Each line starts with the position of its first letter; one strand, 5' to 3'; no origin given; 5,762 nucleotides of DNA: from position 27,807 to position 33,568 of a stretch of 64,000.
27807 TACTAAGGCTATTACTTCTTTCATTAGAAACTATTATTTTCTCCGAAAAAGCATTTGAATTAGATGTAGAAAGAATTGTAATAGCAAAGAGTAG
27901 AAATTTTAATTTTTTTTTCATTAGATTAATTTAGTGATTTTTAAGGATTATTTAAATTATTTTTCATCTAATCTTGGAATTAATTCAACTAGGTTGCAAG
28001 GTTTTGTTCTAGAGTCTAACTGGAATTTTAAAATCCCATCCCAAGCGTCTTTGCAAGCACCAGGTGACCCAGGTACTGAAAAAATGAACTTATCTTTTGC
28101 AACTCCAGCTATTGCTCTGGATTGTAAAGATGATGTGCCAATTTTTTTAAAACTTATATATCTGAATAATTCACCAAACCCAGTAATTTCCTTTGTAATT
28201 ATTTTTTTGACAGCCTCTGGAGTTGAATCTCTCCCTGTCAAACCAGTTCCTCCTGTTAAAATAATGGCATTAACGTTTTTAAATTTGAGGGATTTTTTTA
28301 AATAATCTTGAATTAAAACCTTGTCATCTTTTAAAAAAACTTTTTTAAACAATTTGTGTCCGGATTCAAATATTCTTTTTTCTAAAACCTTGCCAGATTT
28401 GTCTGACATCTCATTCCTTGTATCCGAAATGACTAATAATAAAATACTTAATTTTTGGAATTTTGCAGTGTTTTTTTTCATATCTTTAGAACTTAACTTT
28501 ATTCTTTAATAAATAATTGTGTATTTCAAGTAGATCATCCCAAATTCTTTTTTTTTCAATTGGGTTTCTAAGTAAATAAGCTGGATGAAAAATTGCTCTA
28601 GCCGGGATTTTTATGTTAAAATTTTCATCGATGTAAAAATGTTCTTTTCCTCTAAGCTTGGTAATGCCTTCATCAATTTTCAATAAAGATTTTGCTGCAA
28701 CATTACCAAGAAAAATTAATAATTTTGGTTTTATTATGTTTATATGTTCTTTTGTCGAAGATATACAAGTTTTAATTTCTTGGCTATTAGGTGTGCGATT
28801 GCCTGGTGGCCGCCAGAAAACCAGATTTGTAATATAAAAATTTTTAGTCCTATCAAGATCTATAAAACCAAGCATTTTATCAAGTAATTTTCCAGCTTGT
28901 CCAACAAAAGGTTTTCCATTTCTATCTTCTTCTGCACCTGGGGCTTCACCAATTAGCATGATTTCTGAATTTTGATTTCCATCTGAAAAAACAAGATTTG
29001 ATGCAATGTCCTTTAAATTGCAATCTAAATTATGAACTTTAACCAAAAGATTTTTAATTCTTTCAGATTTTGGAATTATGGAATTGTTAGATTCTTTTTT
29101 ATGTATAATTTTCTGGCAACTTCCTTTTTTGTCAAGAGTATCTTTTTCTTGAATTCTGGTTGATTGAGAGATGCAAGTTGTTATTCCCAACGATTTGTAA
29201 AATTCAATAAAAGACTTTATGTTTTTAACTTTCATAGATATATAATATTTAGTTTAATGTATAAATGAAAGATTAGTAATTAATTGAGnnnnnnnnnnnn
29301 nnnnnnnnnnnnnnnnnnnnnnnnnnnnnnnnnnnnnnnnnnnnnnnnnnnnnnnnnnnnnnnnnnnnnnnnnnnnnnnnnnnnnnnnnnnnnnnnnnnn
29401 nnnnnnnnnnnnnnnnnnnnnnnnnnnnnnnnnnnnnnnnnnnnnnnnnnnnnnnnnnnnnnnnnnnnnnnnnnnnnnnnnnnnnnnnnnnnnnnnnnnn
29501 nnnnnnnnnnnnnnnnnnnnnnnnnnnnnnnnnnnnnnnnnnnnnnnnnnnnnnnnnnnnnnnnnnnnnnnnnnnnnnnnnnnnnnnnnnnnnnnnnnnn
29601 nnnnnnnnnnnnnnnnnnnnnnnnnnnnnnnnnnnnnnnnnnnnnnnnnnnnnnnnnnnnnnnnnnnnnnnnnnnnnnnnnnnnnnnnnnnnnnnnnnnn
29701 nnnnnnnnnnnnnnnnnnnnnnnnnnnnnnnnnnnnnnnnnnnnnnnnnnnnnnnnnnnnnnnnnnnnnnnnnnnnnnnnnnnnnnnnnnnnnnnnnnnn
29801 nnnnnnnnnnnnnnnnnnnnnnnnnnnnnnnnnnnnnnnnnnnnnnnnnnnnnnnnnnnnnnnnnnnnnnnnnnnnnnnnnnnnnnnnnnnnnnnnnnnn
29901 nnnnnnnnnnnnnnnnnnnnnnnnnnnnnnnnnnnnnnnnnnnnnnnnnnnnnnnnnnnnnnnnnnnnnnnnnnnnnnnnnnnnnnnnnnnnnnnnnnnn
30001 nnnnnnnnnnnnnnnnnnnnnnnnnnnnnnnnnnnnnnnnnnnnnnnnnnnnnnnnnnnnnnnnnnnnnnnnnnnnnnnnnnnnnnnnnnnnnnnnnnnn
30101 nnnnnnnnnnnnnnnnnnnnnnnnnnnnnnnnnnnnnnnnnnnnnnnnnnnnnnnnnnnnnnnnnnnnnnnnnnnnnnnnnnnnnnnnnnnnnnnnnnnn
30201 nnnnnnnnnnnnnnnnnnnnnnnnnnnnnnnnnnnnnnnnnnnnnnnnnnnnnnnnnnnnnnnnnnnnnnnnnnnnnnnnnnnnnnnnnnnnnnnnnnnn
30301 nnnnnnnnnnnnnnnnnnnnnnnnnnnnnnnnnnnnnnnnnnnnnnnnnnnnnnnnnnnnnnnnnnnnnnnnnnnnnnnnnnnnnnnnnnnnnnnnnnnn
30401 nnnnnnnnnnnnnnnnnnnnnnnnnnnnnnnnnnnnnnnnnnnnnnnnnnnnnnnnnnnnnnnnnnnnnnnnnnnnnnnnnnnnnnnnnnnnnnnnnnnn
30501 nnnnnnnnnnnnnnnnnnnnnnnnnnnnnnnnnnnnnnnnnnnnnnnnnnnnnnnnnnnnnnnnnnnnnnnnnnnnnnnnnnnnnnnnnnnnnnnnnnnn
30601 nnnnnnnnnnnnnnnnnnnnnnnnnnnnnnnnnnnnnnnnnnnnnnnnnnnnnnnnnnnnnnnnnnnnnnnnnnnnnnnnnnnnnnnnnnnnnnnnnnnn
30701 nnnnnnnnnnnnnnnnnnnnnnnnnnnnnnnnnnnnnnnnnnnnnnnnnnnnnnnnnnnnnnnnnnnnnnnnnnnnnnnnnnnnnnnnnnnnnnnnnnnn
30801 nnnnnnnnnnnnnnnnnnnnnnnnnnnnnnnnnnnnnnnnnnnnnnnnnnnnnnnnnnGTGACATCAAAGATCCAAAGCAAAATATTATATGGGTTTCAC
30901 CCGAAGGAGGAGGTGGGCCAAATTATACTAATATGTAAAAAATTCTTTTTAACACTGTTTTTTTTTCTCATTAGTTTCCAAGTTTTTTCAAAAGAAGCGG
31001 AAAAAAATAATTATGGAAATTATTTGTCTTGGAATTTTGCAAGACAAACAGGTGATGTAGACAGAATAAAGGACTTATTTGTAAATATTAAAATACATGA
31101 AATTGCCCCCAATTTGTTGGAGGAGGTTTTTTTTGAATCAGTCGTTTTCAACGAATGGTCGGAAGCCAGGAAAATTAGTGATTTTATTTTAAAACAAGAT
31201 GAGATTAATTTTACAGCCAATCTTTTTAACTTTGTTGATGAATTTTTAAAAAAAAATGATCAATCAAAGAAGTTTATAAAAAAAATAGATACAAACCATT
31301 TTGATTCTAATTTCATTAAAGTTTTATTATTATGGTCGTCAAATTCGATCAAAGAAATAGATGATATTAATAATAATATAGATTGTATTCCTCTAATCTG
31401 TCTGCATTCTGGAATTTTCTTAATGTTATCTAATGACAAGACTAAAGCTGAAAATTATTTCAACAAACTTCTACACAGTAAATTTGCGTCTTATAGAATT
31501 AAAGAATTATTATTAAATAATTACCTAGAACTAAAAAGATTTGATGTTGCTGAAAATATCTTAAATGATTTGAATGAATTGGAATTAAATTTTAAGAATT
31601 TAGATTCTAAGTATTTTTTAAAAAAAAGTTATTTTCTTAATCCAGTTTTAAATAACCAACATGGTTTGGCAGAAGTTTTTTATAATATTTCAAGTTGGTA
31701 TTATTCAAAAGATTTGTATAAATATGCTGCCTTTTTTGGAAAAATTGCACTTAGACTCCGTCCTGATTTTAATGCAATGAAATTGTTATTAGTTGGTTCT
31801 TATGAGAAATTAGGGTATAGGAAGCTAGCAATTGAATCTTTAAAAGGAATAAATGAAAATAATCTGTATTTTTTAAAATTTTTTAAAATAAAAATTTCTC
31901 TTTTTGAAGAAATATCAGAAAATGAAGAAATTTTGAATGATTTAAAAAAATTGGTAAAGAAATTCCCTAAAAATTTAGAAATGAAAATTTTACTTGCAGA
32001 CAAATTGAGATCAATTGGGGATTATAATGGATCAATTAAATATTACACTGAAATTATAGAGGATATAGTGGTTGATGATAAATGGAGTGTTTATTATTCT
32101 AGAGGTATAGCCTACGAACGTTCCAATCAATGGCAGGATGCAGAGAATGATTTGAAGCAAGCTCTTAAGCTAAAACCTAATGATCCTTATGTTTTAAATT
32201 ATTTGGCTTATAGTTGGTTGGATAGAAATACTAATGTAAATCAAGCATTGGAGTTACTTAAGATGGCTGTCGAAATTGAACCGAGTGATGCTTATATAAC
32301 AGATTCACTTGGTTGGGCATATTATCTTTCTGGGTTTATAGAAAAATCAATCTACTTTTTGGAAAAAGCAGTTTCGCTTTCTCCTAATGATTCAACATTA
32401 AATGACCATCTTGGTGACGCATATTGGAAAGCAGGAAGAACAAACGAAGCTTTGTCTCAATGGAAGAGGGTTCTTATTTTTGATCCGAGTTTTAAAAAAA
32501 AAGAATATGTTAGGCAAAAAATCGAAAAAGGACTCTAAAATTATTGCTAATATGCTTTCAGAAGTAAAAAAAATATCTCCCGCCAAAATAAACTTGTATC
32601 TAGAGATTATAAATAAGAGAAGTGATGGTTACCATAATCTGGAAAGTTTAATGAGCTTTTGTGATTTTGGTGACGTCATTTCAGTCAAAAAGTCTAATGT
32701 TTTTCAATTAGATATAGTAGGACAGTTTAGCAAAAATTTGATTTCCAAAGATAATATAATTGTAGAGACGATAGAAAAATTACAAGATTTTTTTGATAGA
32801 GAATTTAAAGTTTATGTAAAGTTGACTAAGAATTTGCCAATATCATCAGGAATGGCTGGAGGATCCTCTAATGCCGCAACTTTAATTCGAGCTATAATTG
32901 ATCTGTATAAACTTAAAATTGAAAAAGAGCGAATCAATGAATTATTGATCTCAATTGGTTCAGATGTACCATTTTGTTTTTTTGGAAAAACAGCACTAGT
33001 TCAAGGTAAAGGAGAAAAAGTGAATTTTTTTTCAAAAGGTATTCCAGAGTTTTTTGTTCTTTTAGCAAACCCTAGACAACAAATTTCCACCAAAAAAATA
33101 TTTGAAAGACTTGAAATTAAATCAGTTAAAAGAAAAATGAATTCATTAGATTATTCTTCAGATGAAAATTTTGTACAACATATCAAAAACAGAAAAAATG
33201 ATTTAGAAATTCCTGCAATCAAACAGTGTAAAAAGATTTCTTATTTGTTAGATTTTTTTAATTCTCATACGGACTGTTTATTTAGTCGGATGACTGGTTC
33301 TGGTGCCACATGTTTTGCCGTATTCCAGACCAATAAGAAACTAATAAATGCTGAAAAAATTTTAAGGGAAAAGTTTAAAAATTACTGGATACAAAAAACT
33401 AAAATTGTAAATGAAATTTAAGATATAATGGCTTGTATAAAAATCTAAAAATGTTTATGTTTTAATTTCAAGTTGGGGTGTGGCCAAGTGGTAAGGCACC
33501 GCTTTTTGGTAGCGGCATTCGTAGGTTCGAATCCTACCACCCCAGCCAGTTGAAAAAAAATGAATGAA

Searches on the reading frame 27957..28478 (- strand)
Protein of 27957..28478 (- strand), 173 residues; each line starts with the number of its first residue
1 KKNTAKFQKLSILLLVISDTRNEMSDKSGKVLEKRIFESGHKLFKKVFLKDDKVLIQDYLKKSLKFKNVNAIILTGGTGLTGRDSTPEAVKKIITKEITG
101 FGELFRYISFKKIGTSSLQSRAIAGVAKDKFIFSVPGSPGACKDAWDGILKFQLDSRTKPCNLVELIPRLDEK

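Call 10: search_protein_families(library=ncbifam, proteins=[window:27957-28478:-])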
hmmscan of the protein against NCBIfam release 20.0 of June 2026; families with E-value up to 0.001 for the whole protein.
window:27957-28478:- (173 aa): 4 families
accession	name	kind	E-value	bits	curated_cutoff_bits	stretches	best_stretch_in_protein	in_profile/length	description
TIGR02667.1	moaB_proteo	equivalog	1e-61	207.4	222.4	1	6-167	1-162/163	molybdenum cofactor biosynthesis protein B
TIGR00177.1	molyb_syn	domain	9.9e-28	97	85.35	1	10-150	2-146/148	molybdenum cofactor synthesis domain-containing protein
NF002947.1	PRK03604.1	equivalog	3e-25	89.1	285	1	8-147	144-283/301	bifunctional molybdenum cofactor biosynthesis protein MoaC/MoaB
NF006932.0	PRK09417.1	equivalog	2.9e-23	82.3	158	1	8-151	2-148/193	molybdopterin adenylyltransferase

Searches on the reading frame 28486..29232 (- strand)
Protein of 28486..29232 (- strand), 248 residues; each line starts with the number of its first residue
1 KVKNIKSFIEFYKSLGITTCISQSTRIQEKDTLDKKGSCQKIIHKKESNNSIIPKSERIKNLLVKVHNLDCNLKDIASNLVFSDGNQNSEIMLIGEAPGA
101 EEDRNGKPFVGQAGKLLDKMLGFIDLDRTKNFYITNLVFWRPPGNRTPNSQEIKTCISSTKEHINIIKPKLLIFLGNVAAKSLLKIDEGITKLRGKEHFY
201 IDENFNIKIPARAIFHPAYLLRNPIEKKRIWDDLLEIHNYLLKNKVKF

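Call 10: search_protein_families(library=ncbifam, proteins=[window:28486-29232:-])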
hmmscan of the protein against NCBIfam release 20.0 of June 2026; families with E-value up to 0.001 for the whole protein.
window:28486-29232:- (248 aa): 3 families
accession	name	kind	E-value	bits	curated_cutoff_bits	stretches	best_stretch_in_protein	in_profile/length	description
TIGR00758.1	UDG_fam4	subfamily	2.2e-60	203.3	125.3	1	70-241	3-171/173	uracil-DNA glycosylase, family 4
NF040953.1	Arch_udg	equivalog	2.6e-45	154.2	250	1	70-237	13-182/184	type-4 uracil-DNA glycosylase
TIGR03914.1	UDG_fam_dom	hypoth_equivalog_domain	2e-32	112.7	189.95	1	49-229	35-217/231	UdgX family uracil-DNA binding protein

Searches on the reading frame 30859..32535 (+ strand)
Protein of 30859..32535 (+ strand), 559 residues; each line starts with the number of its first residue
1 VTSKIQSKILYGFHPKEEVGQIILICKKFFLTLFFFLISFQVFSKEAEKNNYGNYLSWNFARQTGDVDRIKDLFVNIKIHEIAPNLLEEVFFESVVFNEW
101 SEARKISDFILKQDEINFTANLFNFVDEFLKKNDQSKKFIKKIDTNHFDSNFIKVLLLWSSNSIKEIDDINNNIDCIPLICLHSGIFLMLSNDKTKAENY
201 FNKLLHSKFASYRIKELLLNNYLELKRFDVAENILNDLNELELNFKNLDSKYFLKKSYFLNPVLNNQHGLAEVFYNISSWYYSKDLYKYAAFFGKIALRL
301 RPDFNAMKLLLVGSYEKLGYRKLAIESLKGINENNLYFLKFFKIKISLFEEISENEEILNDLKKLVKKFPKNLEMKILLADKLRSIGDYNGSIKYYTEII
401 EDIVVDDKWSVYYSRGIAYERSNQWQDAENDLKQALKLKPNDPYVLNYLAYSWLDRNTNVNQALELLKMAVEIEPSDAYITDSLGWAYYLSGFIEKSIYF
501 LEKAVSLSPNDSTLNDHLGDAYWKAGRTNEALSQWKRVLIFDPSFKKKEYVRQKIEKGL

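Call 10: search_protein_families(library=ncbifam, proteins=[window:30859-32535:+])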
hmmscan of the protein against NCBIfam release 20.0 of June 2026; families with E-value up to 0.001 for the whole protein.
window:30859-32535:+ (559 aa): 14 families
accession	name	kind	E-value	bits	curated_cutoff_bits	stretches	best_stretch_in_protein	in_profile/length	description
TIGR02917.1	PEP_TPR_lipo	equivalog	5.1e-27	94.1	312.2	1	417-534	778-893/899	XrtA/PEP-CTERM system TPR-repeat protein PrsT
NF040959.1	MamA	equivalog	9.9e-26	90.4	200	2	387-539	51-200/204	magnetosome protein MamA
NF008391.2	PRK11189.1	equivalog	7.3e-10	38.8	250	1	406-511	62-166/297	lipoprotein NlpI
TIGR02521.1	type_IV_pilW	equivalog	2.1e-09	37.3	154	1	411-547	33-170/234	type IV pilus biogenesis/stability protein PilW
NF047558.1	TPR_END_plus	domain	5.6e-09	35.8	32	0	411-441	1-31/56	TPR end-of-group domain-containing protein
NF007302.0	PRK09782.1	equivalog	1.2e-08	33.5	1223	1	408-531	578-699/990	phage receptor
NF033762.1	social_mot_Tgl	equivalog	1.6e-07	31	225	1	425-537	82-195/252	social motility TPR repeat lipoprotein Tgl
NF008520.0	PRK11447.1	equivalog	8.2e-07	27.2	858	0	481-548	272-339/1157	cellulose synthase complex outer membrane protein BcsC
NF052400.1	M48_BAM_BepA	equivalog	9.5e-07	27.9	570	1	394-534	292-431/483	beta-barrel assembly-enhancing protease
NF047507.1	TPR_BatC_Lepto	exception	9.8e-07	28.5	175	0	386-443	71-130/214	TPR repeat-containing protein BatC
NF052415.1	T3SS_chap_SctY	equivalog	1e-06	29.2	70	0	439-536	2-101/106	type III secretion apparatus assembly chaperone SctY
NF047371.1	FlcA_CTERM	equivalog_domain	2.7e-05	22.8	300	1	457-539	452-534/646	periplasmic flagellar collar protein FlcA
TIGR02552.1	LcrH_SycD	equivalog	3.9e-05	23.4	104.8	0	409-477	50-119/136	SycD/LcrH family type III secretion system chaperone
NF033920.0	C39_PA2778_fam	equivalog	7.6e-05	22.2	150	0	386-475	169-255/255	PA2778 family cysteine peptidase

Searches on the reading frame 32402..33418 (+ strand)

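Call 10: search_protein_families(library=ncbifam, proteins=[window:32402-33418:+])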
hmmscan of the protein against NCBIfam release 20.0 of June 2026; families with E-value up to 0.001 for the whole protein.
window:32402-33418:+ (339 aa): 13 families
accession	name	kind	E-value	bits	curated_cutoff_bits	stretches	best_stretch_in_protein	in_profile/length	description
NF011202.0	PRK14608.1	equivalog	1.8e-76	257.3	204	1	52-335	7-292/294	4-(cytidine 5'-diphospho)-2-C-methyl-D-erythritol kinase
TIGR00154.1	ispE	equivalog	4.1e-54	184.1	138.7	1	58-331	6-281/294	4-(cytidine 5'-diphospho)-2-C-methyl-D-erythritol kinase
NF011205.0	PRK14611.1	equivalog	1e-40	139.9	364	1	58-320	5-264/275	4-(cytidine 5'-diphospho)-2-C-methyl-D-erythritol kinase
NF002870.0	PRK03188.1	equivalog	1.6e-37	128.9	286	1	53-310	9-272/310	4-(cytidine 5'-diphospho)-2-C-methyl-D-erythritol kinase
NF003216.0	PRK04181.1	equivalog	7.5e-31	107.8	191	1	61-308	7-254/257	4-(cytidine 5'-diphospho)-2-C-methyl-D-erythritol kinase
NF011207.0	PRK14613.1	equivalog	2.7e-28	99.1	359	1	58-328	2-290/297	4-(cytidine 5'-diphospho)-2-C-methyl-D-erythritol kinase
NF004568.0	PRK05905.1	equivalog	8.1e-23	81.4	321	1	59-309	8-256/261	4-(cytidine 5'-diphospho)-2-C-methyl-D-erythritol kinase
NF002288.1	PRK01212.1-4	equivalog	2.6e-10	39.8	194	1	88-178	24-118/303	homoserine kinase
TIGR00191.1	thrB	equivalog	7.1e-08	31.6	168.25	1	102-312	43-269/304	homoserine kinase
NF003036.0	PRK03926.1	equivalog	2.4e-05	23.6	403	1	108-187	49-126/302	mevalonate kinase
TIGR01920.1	Shik_kin_archae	equivalog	3.7e-05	23.2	126.85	1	110-188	43-121/266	shikimate kinase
NF003006.0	PRK03817.1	equivalog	0.00056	19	443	0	131-181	82-132/352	galactokinase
TIGR00549.1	mevalon_kin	equivalog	0.00082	18.9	163.05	0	109-184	54-128/276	mevalonate kinase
